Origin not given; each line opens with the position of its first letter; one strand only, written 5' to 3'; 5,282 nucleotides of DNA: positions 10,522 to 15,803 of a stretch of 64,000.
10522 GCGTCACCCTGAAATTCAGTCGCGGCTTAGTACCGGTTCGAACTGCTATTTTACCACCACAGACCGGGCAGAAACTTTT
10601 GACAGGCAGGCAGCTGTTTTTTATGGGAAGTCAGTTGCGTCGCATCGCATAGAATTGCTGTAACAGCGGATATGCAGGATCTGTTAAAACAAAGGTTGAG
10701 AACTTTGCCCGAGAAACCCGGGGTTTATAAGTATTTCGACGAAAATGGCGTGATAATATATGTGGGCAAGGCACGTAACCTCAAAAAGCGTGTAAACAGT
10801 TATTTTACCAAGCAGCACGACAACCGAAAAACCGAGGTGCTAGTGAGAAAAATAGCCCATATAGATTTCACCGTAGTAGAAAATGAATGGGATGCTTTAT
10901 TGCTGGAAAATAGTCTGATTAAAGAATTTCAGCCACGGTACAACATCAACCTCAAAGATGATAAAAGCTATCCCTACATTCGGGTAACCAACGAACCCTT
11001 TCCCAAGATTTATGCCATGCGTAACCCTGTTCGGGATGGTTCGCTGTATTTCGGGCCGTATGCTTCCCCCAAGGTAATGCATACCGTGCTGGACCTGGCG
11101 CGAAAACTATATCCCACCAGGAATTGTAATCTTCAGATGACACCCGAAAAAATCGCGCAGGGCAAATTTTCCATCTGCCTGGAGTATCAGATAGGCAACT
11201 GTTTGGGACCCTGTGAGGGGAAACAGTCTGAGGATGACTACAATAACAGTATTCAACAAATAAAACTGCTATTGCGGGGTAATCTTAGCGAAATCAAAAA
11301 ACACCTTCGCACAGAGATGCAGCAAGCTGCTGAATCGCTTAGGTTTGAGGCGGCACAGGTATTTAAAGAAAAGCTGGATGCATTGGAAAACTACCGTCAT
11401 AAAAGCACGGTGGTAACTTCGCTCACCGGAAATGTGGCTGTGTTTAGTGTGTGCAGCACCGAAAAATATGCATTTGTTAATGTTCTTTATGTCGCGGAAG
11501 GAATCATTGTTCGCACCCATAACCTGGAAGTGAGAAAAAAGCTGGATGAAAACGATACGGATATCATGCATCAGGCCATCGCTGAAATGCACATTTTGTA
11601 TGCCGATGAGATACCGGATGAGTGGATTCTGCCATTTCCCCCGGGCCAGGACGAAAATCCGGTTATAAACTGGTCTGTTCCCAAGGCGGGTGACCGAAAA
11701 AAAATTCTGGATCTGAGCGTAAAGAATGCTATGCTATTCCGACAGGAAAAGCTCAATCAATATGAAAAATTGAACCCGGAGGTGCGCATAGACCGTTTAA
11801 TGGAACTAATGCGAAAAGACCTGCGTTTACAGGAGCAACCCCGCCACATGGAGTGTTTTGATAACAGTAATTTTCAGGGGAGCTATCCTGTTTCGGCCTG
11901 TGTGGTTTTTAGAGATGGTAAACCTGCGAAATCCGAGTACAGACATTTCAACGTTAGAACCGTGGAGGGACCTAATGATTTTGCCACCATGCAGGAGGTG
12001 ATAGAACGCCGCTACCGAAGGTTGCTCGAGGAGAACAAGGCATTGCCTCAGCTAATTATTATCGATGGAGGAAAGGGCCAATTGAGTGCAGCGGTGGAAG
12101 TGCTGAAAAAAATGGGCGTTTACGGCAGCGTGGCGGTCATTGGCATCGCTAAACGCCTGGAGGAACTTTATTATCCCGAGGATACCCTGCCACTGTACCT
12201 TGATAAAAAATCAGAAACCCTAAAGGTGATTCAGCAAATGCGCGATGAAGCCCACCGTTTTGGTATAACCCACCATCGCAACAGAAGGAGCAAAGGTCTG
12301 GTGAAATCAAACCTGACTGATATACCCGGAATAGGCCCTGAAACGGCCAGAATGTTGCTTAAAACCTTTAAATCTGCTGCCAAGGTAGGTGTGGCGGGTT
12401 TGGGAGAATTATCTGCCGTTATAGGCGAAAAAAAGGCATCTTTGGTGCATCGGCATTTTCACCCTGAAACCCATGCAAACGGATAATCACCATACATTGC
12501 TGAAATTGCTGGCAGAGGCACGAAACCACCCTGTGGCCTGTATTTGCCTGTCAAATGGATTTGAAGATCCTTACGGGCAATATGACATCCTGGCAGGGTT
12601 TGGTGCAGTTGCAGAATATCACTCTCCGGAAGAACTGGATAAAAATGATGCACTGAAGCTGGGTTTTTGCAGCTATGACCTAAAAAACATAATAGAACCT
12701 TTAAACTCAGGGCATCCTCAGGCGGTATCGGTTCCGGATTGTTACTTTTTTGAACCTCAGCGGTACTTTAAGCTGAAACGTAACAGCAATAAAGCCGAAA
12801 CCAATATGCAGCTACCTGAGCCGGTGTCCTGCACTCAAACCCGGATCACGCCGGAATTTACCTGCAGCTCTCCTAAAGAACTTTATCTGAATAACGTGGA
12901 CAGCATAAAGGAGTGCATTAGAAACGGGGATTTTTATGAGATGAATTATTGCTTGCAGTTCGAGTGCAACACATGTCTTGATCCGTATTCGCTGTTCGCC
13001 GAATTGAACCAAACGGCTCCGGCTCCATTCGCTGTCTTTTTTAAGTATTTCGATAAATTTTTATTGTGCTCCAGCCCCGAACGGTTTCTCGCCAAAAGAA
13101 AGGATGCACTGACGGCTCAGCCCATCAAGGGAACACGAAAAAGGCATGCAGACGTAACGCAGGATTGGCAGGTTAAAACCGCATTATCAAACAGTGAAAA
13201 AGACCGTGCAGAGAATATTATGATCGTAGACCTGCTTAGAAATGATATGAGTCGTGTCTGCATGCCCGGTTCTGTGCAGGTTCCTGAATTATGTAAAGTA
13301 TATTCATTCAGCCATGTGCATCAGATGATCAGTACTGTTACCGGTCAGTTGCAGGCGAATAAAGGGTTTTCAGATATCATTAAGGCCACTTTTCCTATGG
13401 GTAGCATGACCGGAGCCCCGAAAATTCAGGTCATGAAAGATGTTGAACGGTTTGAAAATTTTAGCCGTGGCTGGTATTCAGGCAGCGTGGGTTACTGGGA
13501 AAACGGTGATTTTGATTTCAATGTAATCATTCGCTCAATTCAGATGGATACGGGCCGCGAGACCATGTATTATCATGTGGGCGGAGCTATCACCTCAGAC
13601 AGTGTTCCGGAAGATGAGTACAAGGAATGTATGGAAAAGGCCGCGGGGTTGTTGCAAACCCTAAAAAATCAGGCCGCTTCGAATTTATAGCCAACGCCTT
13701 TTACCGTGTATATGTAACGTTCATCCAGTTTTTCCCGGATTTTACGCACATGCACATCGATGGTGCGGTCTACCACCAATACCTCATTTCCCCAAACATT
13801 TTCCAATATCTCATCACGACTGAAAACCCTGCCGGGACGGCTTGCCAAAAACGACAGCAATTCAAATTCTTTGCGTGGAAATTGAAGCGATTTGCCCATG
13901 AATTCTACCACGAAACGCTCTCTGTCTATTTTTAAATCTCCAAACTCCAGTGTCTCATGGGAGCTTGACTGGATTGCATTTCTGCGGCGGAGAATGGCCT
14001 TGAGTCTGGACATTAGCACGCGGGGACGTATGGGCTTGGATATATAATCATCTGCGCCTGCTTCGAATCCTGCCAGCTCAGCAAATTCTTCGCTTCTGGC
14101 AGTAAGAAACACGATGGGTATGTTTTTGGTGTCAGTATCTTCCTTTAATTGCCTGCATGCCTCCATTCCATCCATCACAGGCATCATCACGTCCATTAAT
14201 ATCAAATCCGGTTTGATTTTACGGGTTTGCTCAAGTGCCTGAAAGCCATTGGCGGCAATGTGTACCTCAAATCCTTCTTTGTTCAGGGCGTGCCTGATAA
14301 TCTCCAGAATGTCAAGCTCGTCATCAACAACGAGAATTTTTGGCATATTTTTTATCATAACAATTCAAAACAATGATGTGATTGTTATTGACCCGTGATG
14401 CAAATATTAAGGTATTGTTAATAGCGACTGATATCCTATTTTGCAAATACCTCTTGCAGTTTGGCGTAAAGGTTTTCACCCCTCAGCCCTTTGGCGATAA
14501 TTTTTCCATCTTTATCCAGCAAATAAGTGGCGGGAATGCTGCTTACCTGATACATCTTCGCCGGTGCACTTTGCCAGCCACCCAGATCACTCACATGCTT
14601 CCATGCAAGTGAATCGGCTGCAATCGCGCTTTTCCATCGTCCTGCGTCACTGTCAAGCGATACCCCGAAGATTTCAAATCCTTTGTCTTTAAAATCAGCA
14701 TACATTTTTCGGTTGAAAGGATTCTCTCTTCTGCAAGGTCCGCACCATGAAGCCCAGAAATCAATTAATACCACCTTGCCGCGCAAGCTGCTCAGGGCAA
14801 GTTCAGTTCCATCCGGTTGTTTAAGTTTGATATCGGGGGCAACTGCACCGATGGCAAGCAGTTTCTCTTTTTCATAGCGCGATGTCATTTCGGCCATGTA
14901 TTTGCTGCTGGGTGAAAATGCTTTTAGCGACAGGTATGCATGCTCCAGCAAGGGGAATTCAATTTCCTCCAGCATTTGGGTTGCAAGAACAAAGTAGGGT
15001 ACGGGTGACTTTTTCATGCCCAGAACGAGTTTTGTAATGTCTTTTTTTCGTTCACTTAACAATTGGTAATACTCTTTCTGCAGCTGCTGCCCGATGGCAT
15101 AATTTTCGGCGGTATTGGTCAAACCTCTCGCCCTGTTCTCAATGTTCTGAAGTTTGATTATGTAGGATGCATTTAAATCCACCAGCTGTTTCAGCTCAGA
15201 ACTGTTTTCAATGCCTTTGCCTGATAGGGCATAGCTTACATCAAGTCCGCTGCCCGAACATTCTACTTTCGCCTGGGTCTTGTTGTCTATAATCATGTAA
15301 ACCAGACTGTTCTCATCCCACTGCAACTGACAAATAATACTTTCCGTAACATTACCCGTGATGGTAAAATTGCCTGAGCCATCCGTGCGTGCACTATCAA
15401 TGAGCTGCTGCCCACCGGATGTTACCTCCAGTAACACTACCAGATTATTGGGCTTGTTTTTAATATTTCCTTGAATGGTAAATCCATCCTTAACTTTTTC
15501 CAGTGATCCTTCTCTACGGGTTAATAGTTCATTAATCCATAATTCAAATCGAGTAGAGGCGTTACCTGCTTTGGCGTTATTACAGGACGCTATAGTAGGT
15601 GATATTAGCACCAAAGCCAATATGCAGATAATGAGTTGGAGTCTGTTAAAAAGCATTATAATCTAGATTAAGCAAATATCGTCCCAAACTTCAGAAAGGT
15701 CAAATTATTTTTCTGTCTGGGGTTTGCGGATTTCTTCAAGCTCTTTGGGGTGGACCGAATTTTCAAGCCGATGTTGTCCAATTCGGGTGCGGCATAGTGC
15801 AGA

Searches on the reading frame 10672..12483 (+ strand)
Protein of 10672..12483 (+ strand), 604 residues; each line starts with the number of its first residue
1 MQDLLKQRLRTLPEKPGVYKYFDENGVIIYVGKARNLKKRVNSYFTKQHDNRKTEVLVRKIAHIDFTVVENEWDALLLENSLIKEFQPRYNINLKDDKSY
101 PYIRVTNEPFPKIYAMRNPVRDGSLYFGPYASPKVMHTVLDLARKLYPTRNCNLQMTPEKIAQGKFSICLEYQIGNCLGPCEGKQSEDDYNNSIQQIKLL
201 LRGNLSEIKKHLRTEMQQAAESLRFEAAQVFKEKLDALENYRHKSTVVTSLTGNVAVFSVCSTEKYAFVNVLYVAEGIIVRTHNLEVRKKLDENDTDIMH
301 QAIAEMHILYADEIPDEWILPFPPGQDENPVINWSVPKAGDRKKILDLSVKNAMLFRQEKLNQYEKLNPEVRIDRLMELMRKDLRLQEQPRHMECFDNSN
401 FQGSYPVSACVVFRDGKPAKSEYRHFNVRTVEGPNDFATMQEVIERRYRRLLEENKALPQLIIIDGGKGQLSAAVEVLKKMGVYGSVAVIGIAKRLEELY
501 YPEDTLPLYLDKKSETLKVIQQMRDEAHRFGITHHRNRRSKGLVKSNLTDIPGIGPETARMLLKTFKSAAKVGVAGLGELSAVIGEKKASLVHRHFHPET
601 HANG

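Call 66: search_protein_families(library=pfam, proteins=[window:10672-12483:+], max_evalue=0.00001)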
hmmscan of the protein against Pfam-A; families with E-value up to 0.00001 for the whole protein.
window:10672-12483:+ (604 aa): 4 families
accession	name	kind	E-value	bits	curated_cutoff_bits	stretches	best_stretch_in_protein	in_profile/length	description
PF08459.17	UvrC_RNaseH_dom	-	1.5e-55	187.8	22.3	1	382-532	2-159/159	UvrC RNAse H endonuclease domain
PF22920.2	UvrC_RNaseH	-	6.6e-12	45.8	24.3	1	257-359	4-115/116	UvrC Ribonuclease H-like domain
PF01541.30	GIY-YIG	-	3.4e-09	37.3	22.6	1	16-91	2-78/78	GIY-YIG catalytic domain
PF14520.12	HHH_5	-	7.7e-07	29.9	27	1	547-590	3-49/57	Helix-hairpin-helix domain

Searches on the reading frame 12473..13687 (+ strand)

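Call 66: search_protein_families(library=pfam, proteins=[window:12473-13687:+], max_evalue=0.00001)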
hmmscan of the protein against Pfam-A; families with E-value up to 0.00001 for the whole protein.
window:12473-13687:+ (405 aa): 1 family
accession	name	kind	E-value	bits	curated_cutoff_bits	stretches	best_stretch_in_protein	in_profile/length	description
PF00425.24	Chorismate_bind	-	7.2e-82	275.2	27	1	135-389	2-257/257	chorismate binding enzyme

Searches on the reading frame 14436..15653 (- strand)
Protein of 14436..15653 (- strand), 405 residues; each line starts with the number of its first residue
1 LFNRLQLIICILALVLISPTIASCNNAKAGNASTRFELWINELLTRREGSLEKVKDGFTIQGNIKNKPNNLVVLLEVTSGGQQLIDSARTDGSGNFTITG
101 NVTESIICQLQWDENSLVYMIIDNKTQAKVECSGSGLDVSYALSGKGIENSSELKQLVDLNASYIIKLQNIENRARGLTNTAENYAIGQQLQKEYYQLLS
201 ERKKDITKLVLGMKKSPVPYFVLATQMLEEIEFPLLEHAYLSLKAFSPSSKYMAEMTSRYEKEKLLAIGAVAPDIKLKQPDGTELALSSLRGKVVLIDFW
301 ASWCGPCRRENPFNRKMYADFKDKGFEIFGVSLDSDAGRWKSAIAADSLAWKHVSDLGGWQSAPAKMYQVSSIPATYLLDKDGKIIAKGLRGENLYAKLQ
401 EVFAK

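Call 66: search_protein_families(library=pfam, proteins=[window:14436-15653:-], max_evalue=0.00001)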
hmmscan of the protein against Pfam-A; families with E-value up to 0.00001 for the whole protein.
window:14436-15653:- (405 aa): 5 families
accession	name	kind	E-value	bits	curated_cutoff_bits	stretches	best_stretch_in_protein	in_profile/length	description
PF00578.27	AhpC-TSA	-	1.3e-22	80.5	26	1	268-386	1-122/124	AhpC/TSA family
PF08534.16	Redoxin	-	1e-21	77.7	26.6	1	269-393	3-136/148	Redoxin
PF13905.12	Thioredoxin_8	-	3.7e-17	62.9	27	1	292-385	1-94/94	Thioredoxin-like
PF00085.26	Thioredoxin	-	5.5e-09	36.4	23.5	1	293-333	19-58/103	Thioredoxin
PF14289.11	DUF4369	-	1.2e-06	29.4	25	1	58-133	1-75/91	Domain of unknown function (DUF4369)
